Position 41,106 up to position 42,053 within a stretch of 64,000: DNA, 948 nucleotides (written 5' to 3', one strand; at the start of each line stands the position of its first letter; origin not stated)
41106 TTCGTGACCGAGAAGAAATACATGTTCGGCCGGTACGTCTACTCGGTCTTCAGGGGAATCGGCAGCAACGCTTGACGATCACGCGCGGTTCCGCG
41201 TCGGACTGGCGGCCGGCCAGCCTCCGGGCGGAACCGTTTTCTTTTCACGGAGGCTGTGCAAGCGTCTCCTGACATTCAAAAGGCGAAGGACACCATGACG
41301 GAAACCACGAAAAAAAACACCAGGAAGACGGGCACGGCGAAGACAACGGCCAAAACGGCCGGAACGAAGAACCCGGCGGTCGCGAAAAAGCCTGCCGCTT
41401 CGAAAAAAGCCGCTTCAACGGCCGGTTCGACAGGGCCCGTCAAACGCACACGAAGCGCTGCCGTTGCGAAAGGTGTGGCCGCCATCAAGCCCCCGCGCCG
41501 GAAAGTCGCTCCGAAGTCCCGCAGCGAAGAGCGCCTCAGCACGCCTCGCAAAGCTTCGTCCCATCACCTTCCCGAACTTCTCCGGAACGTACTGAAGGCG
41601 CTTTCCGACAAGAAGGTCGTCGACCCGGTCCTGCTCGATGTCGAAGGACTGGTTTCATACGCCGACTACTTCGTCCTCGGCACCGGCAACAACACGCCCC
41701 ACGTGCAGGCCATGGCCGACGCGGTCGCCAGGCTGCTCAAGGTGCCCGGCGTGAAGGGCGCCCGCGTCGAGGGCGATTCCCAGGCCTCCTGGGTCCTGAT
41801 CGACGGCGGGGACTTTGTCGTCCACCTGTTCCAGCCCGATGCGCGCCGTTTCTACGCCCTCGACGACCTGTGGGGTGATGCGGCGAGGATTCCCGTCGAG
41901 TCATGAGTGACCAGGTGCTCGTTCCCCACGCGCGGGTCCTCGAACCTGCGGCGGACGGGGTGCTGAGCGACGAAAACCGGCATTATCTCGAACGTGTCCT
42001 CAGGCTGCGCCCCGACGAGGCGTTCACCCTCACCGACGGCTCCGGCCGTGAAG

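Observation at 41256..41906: RsfS (ribosome silencing factor) carrying a histone-H1-like Lys/Ala/Thr-rich N-terminal extension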

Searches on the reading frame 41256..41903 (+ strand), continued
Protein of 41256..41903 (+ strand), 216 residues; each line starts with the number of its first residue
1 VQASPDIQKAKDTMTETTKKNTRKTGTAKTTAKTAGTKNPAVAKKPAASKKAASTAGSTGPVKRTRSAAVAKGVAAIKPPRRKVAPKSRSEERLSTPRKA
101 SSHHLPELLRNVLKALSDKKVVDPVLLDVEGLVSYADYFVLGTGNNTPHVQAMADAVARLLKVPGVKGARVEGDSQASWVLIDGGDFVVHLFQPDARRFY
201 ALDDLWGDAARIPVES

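Call 21: find_encoding_contigs(protein=P0010, flank=3000, max_places=1)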
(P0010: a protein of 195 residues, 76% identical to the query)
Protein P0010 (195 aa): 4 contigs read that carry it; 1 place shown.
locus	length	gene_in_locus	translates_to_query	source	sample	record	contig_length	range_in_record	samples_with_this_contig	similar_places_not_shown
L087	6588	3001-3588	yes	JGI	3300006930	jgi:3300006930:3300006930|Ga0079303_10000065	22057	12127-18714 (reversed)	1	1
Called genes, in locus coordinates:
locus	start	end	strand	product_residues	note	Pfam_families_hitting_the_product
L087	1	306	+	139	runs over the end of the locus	-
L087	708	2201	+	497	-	PF00005:ABC_tran, PF02463:SMC_N (faint), PF13191:AAA_16 (faint), PF13304:AAA_21 (faint), PF13476:AAA_23 (faint), PF13555:AAA_29 (faint), PF00005:ABC_tran (weak)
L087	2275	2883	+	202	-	PF01558:POR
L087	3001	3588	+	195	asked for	PF02410:RsfS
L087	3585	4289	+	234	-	PF20260:PUA_4, PF04452:Methyltrans_RNA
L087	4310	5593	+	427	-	PF00919:UPF0004, PF04055:Radical_SAM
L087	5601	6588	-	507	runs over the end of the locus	PF07963:N_methyl (weak)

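Call 31: list_cluster_members(proteins=[P0057, P0065, P0080, P0038, P0081, P0070, P0073, P0083, P0087, P0069])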
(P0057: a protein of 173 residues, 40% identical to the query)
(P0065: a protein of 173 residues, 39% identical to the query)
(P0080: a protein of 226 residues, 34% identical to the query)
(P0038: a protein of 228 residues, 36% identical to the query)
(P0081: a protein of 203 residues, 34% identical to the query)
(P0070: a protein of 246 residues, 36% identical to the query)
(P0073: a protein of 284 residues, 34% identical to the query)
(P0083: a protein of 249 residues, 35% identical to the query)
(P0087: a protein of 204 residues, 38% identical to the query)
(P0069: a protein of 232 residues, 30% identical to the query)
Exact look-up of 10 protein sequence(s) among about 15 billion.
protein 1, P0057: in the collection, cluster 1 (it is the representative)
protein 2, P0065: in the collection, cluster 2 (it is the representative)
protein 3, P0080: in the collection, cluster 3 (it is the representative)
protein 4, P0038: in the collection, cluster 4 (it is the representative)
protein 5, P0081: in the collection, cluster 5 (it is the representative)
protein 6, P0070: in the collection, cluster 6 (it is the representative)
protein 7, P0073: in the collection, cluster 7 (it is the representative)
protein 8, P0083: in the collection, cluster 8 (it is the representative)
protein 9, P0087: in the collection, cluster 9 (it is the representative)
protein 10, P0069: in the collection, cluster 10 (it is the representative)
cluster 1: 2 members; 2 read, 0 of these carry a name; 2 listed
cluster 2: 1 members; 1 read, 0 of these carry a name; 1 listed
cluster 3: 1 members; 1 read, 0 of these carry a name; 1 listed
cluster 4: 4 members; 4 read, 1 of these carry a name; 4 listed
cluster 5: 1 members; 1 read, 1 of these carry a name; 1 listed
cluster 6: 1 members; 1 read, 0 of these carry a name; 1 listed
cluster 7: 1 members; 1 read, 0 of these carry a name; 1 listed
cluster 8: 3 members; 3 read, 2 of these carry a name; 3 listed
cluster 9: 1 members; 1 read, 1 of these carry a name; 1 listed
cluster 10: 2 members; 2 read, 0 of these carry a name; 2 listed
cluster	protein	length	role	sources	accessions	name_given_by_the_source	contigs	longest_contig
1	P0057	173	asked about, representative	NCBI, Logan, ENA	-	-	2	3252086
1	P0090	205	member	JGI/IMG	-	-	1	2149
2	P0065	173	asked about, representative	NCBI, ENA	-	-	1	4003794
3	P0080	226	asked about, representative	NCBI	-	-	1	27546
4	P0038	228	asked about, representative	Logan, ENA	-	-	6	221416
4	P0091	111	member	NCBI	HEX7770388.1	MAG TPA: ribosome silencing factor [Dokdonella sp.]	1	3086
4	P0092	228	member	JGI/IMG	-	-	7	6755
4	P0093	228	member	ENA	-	-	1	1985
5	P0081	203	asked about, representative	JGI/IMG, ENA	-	ribosome-associated protein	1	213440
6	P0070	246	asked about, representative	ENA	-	-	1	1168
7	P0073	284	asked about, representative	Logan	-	-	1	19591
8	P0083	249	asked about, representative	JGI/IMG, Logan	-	ribosome-associated protein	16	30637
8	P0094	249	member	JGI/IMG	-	ribosome-associated protein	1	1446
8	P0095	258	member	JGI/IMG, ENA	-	-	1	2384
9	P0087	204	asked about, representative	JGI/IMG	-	ribosome-associated protein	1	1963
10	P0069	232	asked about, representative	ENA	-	-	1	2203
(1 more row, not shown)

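Call 37: predict_structure(alignment_id=A1)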
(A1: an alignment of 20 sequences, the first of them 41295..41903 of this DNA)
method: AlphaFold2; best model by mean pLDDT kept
length: 203 residues; sequences in the alignment: 20
mean_pLDDT: 69.5   pTM: 0.53
mean pLDDT of the five models: 69.5, 67.2, 66.3, 65.9, 65.7
residues with pLDDT >= 90: 52; 70-90: 56; 50-70: 31; < 50: 64
segments of 3 or more residues with pLDDT < 50: 14-29, 32-34, 36-48, 50-52, 54-65, 73-84
pLDDT, mean of each block of 10 residues (from residue 1): 58 48 47 49 46 45 48 46 49 89 94 87 90 93 89 77 86 91 80 81 66
secondary structure, 60 per line:
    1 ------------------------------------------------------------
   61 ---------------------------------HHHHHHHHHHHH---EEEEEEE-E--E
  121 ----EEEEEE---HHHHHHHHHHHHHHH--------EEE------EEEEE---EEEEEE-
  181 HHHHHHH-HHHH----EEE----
elements in order: H94-105 E109-115 E125-130 H134-148 E157-159 E166-170 E174-179 H181-187 H189-192 E197-199

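Call 41: search_protein_families(library=pfam, proteins=[P0038, P0087], max_evalue=1)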
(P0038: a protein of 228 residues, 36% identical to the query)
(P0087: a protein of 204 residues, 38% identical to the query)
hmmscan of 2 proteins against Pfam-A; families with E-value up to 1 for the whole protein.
P0038 (228 aa): 2 families
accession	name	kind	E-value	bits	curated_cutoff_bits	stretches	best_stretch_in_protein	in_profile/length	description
PF02410.21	RsfS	-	1.4e-33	115.5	21.6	1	121-216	2-98/98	Ribosomal silencing factor during starvation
PF09731.14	Mitofilin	-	0.57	9.5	27.4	1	16-169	142-288/614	Mitochondrial inner membrane protein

P0087 (204 aa): 4 families
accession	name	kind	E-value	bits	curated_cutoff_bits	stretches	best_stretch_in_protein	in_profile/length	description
PF02410.21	RsfS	-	2.1e-28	98.8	21.6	1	5-100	3-97/98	Ribosomal silencing factor during starvation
PF07382.16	HC2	-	4e-05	24.2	40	1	117-200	70-158/194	Histone H1-like nucleoprotein HC2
PF02095.21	Extensin_1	-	0.062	13.5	105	1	128-193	35-103/171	Extensin-like protein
PF06459.17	RR_TM4-6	-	0.29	11.3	25.1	1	99-194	60-148/277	Ryanodine Receptor TM 4-6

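Call 57: fold_search(model_id=the predicted structure, library=pdb)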
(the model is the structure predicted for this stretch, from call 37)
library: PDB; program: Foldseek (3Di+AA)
matches with E <= 10: 573; with E <= 0.001: 22
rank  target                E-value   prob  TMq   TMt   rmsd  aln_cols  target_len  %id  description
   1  2id1_A                1.1e-10  1.00  0.47  0.78   2.6       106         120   35  X-Ray Crystal Structure of Protein CV0518 from Chromobacterium violaceum, Northeast Structural Genomics Consortium Tar (released 2006-09-26)
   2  3ups                  1.1e-10  1.00  0.42  0.77   4.8       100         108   37  Crystal structure of iojap-like protein from Zymomonas mobilis (released 2011-12-28)
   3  4wcw_C                4.0e-10  1.00  0.48  0.80   2.7       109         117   38  Ribosomal silencing factor during starvation or stationary phase (RsfS) from Mycobacterium tuberculosis (released 2014-09-24)
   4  4wcw_A                4.3e-10  1.00  0.48  0.81   2.7       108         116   38  Ribosomal silencing factor during starvation or stationary phase (RsfS) from Mycobacterium tuberculosis (released 2014-09-24)
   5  6sj6_9                5.5e-10  1.00  0.48  0.84   2.0       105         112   39  Cryo-EM structure of 50S-RsfS complex from Staphylococcus aureus (released 2020-04-08)
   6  2o5a_B                5.8e-10  1.00  0.47  0.88   2.1       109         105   38  Crystal structure of Q9KD89 from Bacillus halodurans. Northeast Structural Genomics target BhR21 (released 2006-12-19)
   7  2o5a_A                7.4e-10  1.00  0.45  0.81   2.2       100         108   41  Crystal structure of Q9KD89 from Bacillus halodurans. Northeast Structural Genomics target BhR21 (released 2006-12-19)
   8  4wcw_B                8.9e-10  1.00  0.46  0.80   2.9       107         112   38  Ribosomal silencing factor during starvation or stationary phase (RsfS) from Mycobacterium tuberculosis (released 2014-09-24)
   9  9ss4_FS               9.5e-09  1.00  0.46  0.87   2.1        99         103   36  pre-50S ribosomal subunit in rimM-KO with RsfS (-H68) (released 2026-02-04)
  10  9e9c_u                3.4e-08  1.00  0.44  0.67   2.1        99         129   30  Mouse mitoribosome large subunit assembly intermediate bound to NSUN4, METRF4, GTPBP7, GTPBP10 and the MALSU1-L0R8F8-m (released 2025-08-06)
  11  7po4_za               4.6e-08  1.00  0.44  0.70   2.1        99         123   31  Assembly intermediate of human mitochondrial ribosome large subunit (largely unfolded rRNA with MALSU1, L0R8F8 and AC (released 2022-06-15)
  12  5ool_u                4.9e-08  1.00  0.45  0.78   2.2       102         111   30  Structure of a native assembly intermediate of the human mitochondrial ribosome with unfolded interfacial rRNA (released 2017-09-13)
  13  7o9k_u                4.9e-08  1.00  0.43  0.64   2.2        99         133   31  Human mitochondrial ribosome large subunit assembly intermediate with MTERF4-NSUN4, MRM2, MTG1, the MALSU module, GTPB (released 2021-06-30)
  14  9hcd_u                6.3e-08  1.00  0.43  0.68   2.3        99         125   30  Mouse mitoribosome large subunit assembly intermediate (with uL16m) bound to MRM3-dimer, DDX28 and the MALSU-L0R8F8-mt (released 2025-06-11)
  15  7bl2_6                7.1e-08  1.00  0.43  0.81   2.0        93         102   35  pre-50S-ObgE particle state 1 (released 2021-05-12)
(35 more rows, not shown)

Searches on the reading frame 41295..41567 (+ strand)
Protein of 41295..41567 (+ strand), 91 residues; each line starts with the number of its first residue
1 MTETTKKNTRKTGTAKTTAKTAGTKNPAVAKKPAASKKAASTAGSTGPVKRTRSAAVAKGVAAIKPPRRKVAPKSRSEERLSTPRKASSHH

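Call 41: search_protein_families(library=pfam, proteins=[window:41295-41567:+], max_evalue=1)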
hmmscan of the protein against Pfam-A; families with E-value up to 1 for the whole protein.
window:41295-41567:+ (91 aa): 0 families

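Call 59: find_homologous_proteins(query=window:41295-41567:+, max_evalue=0.01)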
Query window:41295-41567:+: 62 candidates shared short words with the query, none scored E <= 0.01.
